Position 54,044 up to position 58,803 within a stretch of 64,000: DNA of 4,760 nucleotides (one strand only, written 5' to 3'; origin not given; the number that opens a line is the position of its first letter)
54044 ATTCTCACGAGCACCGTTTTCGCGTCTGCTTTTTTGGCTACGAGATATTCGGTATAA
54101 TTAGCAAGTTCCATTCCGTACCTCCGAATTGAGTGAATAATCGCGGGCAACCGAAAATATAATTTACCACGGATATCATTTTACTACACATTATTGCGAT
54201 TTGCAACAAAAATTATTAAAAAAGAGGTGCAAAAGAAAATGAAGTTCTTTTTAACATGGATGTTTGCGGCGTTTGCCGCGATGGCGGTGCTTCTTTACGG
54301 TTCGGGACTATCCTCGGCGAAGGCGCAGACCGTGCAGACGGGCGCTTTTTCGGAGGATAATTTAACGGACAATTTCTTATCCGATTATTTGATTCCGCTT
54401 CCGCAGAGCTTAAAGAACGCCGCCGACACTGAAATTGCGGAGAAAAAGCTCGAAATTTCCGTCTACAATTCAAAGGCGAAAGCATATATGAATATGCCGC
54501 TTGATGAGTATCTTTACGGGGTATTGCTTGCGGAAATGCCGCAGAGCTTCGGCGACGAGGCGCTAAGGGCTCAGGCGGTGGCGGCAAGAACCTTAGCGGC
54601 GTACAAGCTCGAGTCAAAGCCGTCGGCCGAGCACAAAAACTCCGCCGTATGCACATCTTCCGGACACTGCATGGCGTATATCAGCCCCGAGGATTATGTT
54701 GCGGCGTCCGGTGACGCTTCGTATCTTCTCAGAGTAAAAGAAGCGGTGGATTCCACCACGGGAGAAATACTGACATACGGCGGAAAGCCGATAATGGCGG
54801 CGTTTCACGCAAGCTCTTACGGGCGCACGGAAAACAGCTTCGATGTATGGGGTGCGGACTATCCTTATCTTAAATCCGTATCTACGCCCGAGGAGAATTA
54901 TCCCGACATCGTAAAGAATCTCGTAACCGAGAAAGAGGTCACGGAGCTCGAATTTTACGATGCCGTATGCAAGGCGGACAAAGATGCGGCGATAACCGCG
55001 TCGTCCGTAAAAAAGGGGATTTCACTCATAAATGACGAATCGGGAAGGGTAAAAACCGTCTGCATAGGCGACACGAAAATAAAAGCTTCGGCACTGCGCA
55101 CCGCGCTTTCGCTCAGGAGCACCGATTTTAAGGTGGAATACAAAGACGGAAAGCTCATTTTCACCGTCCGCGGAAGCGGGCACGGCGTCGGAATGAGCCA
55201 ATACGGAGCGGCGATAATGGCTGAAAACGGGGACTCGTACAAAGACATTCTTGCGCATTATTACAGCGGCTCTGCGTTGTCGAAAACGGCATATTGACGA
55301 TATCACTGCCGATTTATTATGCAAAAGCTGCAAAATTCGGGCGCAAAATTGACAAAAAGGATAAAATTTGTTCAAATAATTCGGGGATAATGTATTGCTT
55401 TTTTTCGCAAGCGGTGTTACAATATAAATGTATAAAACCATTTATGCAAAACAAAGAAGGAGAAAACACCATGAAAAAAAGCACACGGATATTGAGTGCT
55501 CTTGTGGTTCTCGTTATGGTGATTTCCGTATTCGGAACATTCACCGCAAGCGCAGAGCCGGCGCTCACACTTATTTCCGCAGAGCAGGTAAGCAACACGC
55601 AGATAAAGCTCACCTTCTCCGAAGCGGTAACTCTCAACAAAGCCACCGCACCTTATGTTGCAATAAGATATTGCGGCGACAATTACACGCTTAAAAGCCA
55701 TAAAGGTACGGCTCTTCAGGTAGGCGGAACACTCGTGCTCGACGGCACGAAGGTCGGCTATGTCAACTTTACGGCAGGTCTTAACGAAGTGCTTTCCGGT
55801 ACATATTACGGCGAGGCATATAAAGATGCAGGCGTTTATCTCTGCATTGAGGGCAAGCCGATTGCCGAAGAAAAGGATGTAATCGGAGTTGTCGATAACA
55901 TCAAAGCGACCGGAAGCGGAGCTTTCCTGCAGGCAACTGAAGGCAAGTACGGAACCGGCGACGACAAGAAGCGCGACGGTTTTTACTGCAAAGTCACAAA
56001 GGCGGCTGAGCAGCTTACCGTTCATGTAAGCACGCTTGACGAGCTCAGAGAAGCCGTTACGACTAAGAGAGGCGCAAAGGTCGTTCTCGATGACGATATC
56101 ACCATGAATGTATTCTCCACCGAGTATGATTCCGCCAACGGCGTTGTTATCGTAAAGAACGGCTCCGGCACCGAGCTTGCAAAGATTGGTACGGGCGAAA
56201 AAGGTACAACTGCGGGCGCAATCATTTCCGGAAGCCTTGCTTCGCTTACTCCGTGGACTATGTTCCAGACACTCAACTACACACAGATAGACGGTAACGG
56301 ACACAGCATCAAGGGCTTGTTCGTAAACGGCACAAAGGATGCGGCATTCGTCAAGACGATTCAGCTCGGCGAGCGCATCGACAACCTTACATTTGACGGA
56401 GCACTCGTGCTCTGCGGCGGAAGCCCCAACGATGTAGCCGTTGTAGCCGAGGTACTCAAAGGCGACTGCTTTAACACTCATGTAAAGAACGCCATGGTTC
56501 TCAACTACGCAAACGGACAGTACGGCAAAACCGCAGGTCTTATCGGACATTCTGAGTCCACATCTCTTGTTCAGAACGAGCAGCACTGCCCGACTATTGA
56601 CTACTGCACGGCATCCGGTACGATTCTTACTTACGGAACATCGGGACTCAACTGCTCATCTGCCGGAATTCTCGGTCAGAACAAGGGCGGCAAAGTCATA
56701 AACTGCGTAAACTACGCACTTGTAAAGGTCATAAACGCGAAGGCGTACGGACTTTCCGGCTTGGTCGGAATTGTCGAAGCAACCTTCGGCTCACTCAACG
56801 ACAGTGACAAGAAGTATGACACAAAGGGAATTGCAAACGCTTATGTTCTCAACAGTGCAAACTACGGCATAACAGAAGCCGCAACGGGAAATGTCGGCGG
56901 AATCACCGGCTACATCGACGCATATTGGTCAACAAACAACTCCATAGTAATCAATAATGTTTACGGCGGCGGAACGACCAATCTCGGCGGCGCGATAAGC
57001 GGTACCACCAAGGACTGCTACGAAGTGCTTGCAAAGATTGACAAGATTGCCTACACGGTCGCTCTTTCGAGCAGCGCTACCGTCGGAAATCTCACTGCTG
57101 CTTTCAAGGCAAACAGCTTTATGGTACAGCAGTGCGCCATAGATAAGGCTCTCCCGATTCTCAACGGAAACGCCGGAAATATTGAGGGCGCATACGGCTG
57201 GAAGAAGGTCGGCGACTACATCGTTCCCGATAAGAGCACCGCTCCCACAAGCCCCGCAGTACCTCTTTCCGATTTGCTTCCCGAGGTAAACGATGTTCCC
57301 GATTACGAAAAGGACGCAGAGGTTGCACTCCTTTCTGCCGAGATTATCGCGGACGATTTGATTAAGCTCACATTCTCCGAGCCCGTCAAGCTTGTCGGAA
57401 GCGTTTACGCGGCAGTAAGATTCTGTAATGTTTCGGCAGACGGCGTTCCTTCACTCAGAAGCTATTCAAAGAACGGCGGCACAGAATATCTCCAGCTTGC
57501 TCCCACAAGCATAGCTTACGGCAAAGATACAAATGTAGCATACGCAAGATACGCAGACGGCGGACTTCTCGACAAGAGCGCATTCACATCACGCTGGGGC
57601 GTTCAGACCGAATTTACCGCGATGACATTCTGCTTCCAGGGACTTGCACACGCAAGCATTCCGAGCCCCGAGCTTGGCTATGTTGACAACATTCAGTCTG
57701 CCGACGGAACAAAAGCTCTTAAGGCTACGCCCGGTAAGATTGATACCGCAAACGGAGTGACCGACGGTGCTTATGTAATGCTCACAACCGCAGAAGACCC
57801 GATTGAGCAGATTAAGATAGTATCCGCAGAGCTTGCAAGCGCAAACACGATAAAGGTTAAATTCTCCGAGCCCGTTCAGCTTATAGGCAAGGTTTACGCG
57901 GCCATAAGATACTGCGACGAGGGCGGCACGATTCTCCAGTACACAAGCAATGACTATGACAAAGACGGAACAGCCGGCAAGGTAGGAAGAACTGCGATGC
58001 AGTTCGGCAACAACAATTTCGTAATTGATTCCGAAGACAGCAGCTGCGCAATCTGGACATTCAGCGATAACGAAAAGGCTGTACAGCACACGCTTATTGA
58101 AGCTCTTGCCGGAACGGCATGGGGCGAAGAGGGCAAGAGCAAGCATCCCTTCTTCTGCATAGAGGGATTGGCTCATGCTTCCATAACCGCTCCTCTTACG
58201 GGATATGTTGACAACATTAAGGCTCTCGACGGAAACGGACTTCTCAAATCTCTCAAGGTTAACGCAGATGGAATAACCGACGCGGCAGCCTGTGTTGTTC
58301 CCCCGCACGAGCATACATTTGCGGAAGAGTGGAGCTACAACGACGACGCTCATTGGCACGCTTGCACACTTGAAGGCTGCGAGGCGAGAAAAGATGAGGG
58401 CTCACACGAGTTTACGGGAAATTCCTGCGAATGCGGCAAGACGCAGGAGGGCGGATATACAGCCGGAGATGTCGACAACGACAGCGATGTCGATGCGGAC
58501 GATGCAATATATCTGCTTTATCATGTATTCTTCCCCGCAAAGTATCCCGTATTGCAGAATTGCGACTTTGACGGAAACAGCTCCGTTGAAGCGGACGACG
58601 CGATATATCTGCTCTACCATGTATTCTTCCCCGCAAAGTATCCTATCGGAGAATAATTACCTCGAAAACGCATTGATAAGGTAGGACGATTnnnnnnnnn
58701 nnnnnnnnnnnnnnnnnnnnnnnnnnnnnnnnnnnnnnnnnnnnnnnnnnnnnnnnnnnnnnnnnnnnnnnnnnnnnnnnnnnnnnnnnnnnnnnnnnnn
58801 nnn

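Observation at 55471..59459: Dockerin-like cargo gene followed directly by a membrane-anchored cohesin-like gene: a possible self-contained surface-display pair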

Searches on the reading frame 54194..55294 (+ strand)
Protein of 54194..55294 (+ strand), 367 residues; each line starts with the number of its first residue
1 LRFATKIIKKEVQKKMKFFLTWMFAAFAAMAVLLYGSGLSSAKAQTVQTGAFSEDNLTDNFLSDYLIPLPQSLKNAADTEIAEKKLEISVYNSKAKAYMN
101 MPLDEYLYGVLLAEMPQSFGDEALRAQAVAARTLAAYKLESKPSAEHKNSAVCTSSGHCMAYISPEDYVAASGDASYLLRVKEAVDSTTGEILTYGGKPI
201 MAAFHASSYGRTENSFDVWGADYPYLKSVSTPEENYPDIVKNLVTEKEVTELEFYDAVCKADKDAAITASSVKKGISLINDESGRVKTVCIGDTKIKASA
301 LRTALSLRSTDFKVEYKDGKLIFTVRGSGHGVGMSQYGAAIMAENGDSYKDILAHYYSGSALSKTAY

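Call 71: search_protein_families(library=pfam, proteins=[window:54194-55294:+], max_evalue=0.001)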
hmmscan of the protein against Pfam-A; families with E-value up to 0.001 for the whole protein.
window:54194-55294:+ (367 aa): 1 family
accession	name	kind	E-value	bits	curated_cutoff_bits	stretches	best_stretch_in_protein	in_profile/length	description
PF08486.15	SpoIID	-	6.7e-23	81.6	23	1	92-195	2-97/97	Stage II sporulation protein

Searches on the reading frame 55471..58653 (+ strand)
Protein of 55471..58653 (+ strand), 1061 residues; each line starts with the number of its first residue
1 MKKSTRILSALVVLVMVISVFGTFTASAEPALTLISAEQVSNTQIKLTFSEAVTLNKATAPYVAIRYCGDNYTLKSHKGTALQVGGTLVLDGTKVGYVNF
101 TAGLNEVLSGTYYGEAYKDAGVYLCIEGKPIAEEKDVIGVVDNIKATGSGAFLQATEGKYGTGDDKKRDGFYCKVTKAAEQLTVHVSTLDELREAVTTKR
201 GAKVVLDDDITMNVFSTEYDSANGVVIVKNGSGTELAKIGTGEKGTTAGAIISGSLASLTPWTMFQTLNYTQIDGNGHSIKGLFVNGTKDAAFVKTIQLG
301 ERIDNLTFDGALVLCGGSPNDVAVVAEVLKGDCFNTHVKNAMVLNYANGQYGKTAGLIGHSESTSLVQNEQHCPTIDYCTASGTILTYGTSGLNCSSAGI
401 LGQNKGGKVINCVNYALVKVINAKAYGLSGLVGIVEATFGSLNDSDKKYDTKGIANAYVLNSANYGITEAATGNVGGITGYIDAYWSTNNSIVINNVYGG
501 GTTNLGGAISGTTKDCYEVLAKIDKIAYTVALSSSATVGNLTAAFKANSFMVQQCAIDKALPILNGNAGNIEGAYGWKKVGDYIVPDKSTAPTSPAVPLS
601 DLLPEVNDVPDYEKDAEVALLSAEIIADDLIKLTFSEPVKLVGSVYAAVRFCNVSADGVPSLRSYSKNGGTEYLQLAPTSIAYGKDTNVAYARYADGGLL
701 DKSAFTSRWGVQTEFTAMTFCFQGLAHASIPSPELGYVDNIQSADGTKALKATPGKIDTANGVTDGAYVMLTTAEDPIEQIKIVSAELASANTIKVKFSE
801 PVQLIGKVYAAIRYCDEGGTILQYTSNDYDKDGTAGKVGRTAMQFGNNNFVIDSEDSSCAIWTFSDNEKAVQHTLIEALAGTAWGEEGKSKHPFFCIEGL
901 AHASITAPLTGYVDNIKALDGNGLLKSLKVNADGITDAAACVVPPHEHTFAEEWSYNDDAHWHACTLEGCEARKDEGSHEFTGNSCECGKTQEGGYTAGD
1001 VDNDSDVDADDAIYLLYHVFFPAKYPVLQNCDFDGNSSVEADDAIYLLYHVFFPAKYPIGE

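Call 4: search_protein_families(library=ncbifam, proteins=[window:55471-58653:+], max_evalue=1)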
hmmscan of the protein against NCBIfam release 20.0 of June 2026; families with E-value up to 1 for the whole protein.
window:55471-58653:+ (1061 aa): 0 families

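Call 5: search_protein_families(library=pfam, proteins=[window:55471-58653:+], max_evalue=10)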
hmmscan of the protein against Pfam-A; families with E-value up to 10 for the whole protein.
window:55471-58653:+ (1061 aa): 2 families
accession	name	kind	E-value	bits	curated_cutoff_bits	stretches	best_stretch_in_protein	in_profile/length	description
PF13205.12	Big_5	-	2.4e-05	25.4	23.6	1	37-77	16-47/105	Bacterial Ig-like domain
PF19969.4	VMAP-M8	-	0.27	12.2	27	0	623-654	27-58/97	vWA-MoxR associated protein middle region (VMAP-M) 8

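Call 38: find_homologous_proteins(query=window:55471-58653:+)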
Query window:55471-58653:+ (1061 aa): 2 proteins with E <= 0.001 among 8000 candidates.
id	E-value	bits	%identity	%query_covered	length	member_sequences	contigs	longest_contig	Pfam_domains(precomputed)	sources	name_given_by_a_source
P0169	0.0e+0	2396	100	100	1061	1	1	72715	-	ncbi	-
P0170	1.7e-6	44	46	6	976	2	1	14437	-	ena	-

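Call 39: find_encoding_contigs(protein=P0169, flank=10000, max_places=3)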
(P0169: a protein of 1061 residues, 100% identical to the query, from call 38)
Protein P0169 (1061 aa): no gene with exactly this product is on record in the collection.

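Call 70: search_solved_structures(query=window:55471-58455:+, max_evalue=1)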
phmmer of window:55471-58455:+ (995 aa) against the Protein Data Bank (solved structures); distinct sequences matched with E-value up to 1: 3.
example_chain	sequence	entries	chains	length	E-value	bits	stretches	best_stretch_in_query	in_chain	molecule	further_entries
9qa6_A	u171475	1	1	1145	9.2e-06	27.2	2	934-972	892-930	IgA protease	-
8zht_B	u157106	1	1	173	0.22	12.7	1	491-561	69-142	Tetratricopeptide repeat protein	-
2cpd_A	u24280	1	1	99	0.6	11.2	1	752-803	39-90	APOBEC-1 stimulating protein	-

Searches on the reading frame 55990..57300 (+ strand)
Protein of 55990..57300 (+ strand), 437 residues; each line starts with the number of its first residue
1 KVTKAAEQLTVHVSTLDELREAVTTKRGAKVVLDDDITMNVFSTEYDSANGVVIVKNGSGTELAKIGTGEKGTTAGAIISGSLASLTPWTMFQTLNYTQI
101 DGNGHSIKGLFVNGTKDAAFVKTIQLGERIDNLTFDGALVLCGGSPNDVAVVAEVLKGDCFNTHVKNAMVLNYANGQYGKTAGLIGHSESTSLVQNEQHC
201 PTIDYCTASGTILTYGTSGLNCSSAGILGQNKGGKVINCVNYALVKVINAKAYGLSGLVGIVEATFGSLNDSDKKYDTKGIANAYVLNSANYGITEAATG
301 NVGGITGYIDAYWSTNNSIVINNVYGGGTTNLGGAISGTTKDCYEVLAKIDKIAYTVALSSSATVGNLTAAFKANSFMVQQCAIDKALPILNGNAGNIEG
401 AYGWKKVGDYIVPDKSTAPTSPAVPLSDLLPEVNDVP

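Call 86: search_protein_families(library=pfam, proteins=[window:55990-57300:+], max_evalue=10)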
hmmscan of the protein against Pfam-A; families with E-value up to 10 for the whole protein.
window:55990-57300:+ (437 aa): 3 families
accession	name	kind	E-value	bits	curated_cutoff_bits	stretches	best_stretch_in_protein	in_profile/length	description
PF05756.17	S-antigen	-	0.15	12.8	27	1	29-66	23-60/83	S-antigen protein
PF07581.17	Glug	-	0.86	10.6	20.5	1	183-212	7-27/28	The GLUG motif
PF20585.4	Pectate_lyase_5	-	4.5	7.9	24.3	1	10-109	1-61/126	Putative pectate lyase-like adhesive domain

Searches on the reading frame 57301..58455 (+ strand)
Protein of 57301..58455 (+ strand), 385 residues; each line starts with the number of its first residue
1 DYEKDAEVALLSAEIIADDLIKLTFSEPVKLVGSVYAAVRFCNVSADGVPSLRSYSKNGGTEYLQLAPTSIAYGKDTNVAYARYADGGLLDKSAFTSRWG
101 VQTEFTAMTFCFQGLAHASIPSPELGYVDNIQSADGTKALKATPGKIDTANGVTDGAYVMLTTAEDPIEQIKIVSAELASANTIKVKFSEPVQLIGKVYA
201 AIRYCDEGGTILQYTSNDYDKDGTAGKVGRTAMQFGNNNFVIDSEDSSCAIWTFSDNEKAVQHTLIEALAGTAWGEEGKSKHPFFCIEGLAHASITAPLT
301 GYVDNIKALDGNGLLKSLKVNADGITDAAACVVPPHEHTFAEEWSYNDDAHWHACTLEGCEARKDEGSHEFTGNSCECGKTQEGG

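Call 86: search_protein_families(library=pfam, proteins=[window:57301-58455:+], max_evalue=10)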
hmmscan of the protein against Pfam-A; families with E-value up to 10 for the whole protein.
window:57301-58455:+ (385 aa): 1 family
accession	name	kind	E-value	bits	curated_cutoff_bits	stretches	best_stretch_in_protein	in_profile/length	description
PF19969.4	VMAP-M8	-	0.029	15.3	27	1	13-44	27-58/97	vWA-MoxR associated protein middle region (VMAP-M) 8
